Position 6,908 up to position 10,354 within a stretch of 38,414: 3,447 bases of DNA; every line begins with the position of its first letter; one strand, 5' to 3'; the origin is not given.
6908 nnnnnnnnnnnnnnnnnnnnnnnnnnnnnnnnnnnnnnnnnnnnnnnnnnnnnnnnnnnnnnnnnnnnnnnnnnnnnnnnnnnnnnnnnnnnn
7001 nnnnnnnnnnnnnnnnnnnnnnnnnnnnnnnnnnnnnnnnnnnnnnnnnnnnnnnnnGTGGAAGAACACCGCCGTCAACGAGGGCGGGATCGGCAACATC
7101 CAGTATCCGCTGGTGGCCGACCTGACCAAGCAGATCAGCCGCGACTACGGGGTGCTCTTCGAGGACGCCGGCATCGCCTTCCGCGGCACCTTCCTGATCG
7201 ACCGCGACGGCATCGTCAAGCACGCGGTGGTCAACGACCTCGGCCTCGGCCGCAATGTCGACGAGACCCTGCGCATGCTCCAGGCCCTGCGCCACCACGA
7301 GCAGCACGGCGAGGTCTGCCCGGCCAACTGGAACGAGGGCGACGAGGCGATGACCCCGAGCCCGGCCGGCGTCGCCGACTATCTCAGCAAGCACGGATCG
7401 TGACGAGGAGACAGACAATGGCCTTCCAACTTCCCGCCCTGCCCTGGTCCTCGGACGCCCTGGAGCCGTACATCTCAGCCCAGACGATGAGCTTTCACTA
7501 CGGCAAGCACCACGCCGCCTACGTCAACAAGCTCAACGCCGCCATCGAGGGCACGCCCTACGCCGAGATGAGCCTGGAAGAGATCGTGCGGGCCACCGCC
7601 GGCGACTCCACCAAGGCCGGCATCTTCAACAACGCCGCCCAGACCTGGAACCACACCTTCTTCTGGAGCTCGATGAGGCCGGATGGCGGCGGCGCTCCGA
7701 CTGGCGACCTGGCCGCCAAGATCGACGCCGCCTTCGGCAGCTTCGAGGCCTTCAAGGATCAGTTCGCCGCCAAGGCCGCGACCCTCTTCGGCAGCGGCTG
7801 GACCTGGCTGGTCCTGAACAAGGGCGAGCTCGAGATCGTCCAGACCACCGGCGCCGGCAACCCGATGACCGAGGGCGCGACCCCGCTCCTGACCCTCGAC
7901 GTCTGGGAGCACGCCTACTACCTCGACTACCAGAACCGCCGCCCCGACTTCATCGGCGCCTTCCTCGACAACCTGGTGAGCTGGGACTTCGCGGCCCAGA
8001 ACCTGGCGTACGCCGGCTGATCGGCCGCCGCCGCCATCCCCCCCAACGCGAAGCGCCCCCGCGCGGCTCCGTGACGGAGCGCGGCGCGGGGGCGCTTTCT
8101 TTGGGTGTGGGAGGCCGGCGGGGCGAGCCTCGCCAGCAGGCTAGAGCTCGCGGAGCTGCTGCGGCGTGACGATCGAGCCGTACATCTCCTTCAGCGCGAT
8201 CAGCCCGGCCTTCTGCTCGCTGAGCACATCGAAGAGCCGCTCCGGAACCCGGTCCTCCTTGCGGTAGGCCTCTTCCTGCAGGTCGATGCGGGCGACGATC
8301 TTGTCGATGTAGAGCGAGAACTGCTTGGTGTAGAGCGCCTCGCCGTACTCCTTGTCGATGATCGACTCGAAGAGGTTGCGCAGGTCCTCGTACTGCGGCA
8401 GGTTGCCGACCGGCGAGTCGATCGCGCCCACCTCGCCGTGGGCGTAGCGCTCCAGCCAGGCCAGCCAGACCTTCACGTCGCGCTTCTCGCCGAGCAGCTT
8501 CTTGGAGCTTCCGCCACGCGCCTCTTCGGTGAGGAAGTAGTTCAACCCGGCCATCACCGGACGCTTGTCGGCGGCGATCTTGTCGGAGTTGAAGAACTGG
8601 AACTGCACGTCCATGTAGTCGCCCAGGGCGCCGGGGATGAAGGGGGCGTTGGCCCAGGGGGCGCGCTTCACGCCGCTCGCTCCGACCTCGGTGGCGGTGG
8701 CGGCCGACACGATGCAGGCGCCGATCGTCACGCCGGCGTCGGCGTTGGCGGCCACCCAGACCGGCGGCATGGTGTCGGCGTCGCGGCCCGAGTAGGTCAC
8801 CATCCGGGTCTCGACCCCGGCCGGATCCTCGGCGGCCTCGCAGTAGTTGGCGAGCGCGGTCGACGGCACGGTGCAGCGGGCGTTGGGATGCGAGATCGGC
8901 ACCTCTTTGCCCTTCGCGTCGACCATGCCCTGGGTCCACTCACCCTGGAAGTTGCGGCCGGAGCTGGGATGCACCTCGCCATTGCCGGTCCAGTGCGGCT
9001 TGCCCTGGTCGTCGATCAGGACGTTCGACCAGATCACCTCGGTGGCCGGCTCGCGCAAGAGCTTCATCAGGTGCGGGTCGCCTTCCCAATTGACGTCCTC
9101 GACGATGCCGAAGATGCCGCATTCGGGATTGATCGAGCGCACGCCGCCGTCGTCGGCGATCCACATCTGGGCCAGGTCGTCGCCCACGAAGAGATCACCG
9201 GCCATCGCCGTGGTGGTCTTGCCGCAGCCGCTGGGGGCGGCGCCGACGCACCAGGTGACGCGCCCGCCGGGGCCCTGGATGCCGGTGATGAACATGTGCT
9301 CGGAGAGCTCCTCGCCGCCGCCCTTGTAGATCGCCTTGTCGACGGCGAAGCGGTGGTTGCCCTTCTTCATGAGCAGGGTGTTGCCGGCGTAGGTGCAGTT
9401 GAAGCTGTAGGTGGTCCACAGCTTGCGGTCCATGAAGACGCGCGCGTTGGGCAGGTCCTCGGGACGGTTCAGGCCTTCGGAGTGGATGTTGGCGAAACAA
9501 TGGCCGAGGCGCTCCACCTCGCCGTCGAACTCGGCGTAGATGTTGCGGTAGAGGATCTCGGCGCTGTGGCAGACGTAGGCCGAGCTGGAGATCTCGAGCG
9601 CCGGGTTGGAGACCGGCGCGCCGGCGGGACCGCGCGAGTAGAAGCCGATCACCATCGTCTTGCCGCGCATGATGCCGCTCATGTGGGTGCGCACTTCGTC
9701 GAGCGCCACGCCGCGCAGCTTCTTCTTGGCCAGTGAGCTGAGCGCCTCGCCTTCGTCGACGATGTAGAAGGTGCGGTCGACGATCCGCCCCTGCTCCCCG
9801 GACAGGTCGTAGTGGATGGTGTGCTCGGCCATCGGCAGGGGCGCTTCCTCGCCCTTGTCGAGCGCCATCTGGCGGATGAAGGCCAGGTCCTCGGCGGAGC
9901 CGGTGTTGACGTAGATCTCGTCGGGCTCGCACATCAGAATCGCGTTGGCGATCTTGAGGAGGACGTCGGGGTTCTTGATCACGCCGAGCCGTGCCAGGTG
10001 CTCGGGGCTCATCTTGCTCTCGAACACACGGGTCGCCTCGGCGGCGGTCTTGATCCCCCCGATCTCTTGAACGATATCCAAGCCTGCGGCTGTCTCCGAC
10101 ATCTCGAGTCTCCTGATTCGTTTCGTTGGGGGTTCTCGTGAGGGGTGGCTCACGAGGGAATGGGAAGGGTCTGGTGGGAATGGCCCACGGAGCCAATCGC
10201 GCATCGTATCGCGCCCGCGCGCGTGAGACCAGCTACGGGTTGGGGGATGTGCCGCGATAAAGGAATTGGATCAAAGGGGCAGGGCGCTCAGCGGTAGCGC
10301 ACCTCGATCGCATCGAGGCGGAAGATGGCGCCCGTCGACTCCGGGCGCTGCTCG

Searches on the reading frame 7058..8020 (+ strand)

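Call 12: search_protein_families(library=pfam, proteins=[window:7058-8020:+], max_evalue=0.001)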
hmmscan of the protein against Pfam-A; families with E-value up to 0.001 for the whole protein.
window:7058-8020:+ (320 aa): 2 families
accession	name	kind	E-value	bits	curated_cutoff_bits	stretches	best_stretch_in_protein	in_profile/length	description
PF02777.23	Sod_Fe_C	-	8.7e-38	128.9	20.9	1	214-314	1-101/102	Iron/manganese superoxide dismutases, C-terminal domain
PF00081.27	Sod_Fe_N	-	4.4e-30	104.4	27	1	123-206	2-81/82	Iron/manganese superoxide dismutases, alpha-hairpin domain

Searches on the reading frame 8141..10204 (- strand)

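Call 12: search_protein_families(library=pfam, proteins=[window:8141-10204:-], max_evalue=0.001)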
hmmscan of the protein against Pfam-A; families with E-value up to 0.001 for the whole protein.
window:8141-10204:- (687 aa): 2 families
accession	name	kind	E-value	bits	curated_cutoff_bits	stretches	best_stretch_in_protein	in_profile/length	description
PF00821.23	PEPCK_GTP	-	5.9e-95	318.5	23.8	1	300-665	2-355/357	Phosphoenolpyruvate carboxykinase C-terminal P-loop domain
PF17297.7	PEPCK_N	-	3.9e-51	174.2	23.8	1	85-291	3-217/218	Phosphoenolpyruvate carboxykinase N-terminal domain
